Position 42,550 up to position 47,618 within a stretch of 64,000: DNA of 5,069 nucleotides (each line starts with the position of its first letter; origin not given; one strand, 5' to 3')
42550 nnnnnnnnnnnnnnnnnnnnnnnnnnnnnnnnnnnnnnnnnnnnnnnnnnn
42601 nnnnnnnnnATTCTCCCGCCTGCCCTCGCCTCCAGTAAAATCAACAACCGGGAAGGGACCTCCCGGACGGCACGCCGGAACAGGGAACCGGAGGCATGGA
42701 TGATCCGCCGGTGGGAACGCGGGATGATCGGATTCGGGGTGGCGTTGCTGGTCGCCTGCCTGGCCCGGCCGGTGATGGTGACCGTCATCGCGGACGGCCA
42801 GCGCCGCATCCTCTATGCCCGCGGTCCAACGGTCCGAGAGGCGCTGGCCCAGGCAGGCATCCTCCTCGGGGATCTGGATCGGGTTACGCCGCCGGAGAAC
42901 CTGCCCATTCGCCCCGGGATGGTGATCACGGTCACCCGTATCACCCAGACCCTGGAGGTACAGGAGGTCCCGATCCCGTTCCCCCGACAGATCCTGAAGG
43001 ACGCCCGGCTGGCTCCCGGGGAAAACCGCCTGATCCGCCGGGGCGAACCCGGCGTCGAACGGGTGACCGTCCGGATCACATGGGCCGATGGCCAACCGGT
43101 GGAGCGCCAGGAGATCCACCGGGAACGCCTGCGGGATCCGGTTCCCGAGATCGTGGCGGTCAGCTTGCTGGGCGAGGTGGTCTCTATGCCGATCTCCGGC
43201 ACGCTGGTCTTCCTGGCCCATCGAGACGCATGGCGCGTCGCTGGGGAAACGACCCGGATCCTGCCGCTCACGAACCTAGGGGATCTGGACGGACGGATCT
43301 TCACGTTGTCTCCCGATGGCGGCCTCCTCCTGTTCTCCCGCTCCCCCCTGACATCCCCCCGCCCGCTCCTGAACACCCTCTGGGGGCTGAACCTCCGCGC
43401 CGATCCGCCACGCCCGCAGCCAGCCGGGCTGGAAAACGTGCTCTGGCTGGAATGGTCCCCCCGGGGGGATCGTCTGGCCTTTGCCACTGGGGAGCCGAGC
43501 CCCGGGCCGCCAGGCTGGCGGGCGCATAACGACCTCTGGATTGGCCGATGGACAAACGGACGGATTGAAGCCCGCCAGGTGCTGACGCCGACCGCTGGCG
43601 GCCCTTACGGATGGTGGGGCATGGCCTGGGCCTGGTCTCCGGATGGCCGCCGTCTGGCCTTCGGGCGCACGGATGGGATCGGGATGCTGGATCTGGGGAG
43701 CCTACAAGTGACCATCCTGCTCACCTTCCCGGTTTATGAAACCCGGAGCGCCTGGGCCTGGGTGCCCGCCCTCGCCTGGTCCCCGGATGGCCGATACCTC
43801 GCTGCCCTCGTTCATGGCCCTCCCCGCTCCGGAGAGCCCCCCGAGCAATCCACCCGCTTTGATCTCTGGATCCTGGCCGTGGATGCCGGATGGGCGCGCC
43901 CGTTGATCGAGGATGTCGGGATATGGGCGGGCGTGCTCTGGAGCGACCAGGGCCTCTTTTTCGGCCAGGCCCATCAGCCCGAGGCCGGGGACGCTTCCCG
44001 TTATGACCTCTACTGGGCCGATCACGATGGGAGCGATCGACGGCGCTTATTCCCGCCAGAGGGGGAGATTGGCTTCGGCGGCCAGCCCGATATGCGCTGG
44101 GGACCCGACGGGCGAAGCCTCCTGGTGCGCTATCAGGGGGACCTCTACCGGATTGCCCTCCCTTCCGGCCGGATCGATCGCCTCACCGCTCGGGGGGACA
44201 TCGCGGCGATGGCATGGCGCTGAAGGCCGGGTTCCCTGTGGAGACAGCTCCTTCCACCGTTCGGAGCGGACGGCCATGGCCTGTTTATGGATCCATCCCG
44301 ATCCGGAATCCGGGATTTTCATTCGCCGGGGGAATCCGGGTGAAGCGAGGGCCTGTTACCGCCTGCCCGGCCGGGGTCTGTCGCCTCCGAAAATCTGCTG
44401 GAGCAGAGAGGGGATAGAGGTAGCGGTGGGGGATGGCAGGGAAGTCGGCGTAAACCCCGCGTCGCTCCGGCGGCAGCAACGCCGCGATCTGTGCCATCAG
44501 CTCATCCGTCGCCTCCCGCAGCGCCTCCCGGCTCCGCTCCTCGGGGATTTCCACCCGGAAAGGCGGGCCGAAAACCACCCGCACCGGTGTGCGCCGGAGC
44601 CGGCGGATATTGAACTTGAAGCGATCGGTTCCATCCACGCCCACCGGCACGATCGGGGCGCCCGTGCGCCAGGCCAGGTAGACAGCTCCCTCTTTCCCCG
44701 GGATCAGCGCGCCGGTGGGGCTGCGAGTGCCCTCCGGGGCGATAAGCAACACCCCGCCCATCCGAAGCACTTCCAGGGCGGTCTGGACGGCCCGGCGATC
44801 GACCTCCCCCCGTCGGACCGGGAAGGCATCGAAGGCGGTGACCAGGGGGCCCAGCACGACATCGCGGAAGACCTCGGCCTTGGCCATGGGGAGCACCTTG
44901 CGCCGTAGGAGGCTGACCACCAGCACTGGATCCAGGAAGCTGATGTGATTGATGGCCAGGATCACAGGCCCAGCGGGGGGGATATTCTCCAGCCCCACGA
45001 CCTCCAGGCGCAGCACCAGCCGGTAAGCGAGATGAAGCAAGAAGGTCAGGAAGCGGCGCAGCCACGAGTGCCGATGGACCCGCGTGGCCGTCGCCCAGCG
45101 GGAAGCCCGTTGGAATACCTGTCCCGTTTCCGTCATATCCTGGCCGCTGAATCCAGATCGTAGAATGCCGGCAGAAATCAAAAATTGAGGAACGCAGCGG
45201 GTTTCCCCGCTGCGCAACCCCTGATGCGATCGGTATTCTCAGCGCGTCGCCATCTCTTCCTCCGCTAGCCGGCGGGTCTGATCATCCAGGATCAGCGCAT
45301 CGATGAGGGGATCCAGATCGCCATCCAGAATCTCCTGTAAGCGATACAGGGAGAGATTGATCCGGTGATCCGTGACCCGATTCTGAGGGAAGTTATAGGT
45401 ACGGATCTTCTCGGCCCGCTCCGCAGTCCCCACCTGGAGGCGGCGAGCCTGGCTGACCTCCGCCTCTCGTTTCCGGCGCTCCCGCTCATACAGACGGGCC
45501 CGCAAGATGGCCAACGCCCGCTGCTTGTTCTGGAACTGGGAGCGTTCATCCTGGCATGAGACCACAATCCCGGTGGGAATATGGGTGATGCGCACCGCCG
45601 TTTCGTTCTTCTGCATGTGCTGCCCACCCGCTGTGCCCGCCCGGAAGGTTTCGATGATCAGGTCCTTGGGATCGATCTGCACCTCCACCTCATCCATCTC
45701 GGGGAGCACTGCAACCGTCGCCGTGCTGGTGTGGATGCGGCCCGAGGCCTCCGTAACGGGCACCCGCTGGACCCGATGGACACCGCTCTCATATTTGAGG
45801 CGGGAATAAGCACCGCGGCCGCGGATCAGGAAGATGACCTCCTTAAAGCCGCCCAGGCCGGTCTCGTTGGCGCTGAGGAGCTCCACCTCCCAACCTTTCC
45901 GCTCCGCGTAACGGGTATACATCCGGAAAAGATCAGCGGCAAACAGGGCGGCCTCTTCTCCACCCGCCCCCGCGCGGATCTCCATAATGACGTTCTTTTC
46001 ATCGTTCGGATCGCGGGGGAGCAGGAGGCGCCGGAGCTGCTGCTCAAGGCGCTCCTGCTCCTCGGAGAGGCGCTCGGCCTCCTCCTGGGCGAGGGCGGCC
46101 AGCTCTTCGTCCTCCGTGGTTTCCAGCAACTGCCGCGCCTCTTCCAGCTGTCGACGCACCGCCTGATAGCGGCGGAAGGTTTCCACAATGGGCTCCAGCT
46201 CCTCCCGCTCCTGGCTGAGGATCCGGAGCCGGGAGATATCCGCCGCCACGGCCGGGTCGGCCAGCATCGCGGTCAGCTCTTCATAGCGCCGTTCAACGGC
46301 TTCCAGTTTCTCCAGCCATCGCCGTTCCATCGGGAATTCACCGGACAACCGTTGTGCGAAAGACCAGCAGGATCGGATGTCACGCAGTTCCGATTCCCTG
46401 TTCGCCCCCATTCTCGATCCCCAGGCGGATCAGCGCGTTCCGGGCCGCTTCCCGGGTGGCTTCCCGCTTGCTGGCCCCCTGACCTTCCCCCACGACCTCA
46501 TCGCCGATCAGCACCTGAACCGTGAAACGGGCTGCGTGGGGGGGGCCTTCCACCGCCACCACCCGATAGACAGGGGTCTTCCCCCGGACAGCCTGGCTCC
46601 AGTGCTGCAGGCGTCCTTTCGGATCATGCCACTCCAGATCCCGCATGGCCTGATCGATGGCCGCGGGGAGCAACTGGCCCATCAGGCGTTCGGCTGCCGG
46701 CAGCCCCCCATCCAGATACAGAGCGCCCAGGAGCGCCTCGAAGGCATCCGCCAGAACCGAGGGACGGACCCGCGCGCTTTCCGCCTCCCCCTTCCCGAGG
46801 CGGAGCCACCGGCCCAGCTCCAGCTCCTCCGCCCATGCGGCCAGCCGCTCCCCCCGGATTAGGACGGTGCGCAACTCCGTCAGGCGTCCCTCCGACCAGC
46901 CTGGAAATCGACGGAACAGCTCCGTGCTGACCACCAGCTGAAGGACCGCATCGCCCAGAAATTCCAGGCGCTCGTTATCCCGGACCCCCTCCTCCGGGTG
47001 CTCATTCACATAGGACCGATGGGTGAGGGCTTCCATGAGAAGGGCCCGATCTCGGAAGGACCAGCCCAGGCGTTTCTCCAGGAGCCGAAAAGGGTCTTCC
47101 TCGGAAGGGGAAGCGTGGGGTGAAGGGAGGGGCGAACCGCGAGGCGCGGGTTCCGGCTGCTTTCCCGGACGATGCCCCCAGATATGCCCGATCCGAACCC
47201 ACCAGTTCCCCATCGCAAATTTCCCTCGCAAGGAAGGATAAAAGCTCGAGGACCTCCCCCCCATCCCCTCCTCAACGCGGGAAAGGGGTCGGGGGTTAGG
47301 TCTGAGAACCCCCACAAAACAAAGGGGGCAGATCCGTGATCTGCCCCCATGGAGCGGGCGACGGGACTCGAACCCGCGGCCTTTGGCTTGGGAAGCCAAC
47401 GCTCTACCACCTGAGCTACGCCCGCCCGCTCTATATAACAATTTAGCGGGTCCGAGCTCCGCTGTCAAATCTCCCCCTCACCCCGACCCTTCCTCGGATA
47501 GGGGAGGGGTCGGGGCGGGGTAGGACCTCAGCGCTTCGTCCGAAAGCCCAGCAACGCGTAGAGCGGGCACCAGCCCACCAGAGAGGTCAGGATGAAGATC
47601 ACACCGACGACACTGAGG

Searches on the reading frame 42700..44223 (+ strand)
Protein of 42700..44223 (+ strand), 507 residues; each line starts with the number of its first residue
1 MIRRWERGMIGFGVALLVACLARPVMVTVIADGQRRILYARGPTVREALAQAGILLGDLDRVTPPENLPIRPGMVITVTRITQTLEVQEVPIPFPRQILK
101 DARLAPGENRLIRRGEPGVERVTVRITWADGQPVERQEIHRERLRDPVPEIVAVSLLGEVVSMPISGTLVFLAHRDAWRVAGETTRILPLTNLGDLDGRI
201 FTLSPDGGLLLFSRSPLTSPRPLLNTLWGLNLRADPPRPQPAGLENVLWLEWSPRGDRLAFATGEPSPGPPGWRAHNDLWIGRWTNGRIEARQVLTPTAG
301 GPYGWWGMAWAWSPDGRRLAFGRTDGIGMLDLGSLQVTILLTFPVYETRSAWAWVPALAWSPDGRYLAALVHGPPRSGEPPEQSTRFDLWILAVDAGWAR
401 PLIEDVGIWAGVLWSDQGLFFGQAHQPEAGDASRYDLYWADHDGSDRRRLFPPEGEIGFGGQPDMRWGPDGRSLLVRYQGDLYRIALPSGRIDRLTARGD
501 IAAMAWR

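Call 7: search_protein_families(library=pfam, proteins=[window:42700-44223:+], max_evalue=0.01)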
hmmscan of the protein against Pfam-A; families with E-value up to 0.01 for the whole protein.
window:42700-44223:+ (507 aa): 8 families
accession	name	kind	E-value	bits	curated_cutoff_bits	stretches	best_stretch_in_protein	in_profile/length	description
PF07501.17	G5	-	2.5e-15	56.9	23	1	86-154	4-72/75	G5 domain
PF03990.20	DUF348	-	3.6e-10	39.8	24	1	27-65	1-39/41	G5-linked-Ubiquitin-like domain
PF07676.18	PD40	-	6.3e-08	32.8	20.9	1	307-321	11-25/38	WD40-like Beta Propeller Repeat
PF00930.27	DPPIV_N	-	8.2e-06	25.2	22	0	309-325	105-121/354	Dipeptidyl peptidase IV (DPP IV) N-terminal region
PF23775.1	Beta-prop_RIG_2nd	-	2.4e-05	24.3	80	0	310-342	43-76/278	RIG second beta-propeller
PF12894.13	ANAPC4_WD40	-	3.3e-05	24.5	22.9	0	311-327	45-61/91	Anaphase-promoting complex subunit 4 WD40 domain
PF00400.38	WD40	-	0.00096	20.1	27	0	354-369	13-28/39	WD domain, G-beta repeat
PF25174.1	Beta-prop_THOC3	-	0.0047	16.4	305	0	310-368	94-145/272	THOC3 beta-propeller domain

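Call 45: search_protein_families(library=ncbifam, proteins=[window:42700-44223:+], max_evalue=0.01)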
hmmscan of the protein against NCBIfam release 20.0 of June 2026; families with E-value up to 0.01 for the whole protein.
window:42700-44223:+ (507 aa): 0 families

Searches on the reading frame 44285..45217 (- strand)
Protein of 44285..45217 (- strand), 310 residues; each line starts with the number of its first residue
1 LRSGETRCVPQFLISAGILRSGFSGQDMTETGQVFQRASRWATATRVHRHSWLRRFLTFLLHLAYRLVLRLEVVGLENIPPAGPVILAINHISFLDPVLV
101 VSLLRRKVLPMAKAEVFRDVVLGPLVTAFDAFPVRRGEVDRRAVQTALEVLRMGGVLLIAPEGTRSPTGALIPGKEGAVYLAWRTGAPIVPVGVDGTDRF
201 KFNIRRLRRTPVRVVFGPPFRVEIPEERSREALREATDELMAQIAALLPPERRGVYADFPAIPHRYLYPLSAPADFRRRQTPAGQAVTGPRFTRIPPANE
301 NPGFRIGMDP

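Call 21: search_protein_families(library=pfam, proteins=[window:44285-45217:-], max_evalue=0.001)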
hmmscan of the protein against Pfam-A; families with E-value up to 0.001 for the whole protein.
window:44285-45217:- (310 aa): 1 family
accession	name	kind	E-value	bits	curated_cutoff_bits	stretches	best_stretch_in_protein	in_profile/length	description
PF01553.26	Acyltransferase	-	1.7e-27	96.2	23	1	70-194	1-131/132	Acyltransferase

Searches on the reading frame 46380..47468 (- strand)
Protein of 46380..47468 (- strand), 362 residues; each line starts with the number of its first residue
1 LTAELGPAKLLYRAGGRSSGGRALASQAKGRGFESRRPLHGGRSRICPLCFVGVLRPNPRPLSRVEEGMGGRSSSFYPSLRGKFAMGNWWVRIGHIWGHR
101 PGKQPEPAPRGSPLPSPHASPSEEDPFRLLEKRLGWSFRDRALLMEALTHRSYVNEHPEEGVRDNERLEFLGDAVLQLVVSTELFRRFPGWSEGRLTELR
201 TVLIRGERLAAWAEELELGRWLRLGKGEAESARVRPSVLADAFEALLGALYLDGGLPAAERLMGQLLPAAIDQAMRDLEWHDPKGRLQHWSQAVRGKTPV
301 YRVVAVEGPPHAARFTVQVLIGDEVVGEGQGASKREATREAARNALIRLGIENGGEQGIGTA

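Call 21: search_protein_families(library=pfam, proteins=[window:46380-47468:-], max_evalue=0.001)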
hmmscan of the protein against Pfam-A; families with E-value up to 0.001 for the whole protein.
window:46380-47468:- (362 aa): 5 families
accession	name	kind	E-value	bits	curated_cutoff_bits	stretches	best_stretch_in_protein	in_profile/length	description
PF14622.11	Ribonucleas_3_3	-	6.2e-33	114.1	35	1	140-265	1-122/128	Ribonuclease-III-like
PF00636.31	Ribonuclease_3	-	3.7e-25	89.1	27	1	166-255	1-102/102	Ribonuclease III domain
PF00035.32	dsrm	-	8.7e-15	55.5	23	1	283-347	1-64/66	Double-stranded RNA binding motif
PF22935.1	RM44_endonuclase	-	3.7e-06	27.5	27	1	131-250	10-139/139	Large ribosomal subunit protein mL44, endonuclease domain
PF24995.1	DSRM_2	-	1e-05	26.3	27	1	306-349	36-77/79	dsRNA binding domain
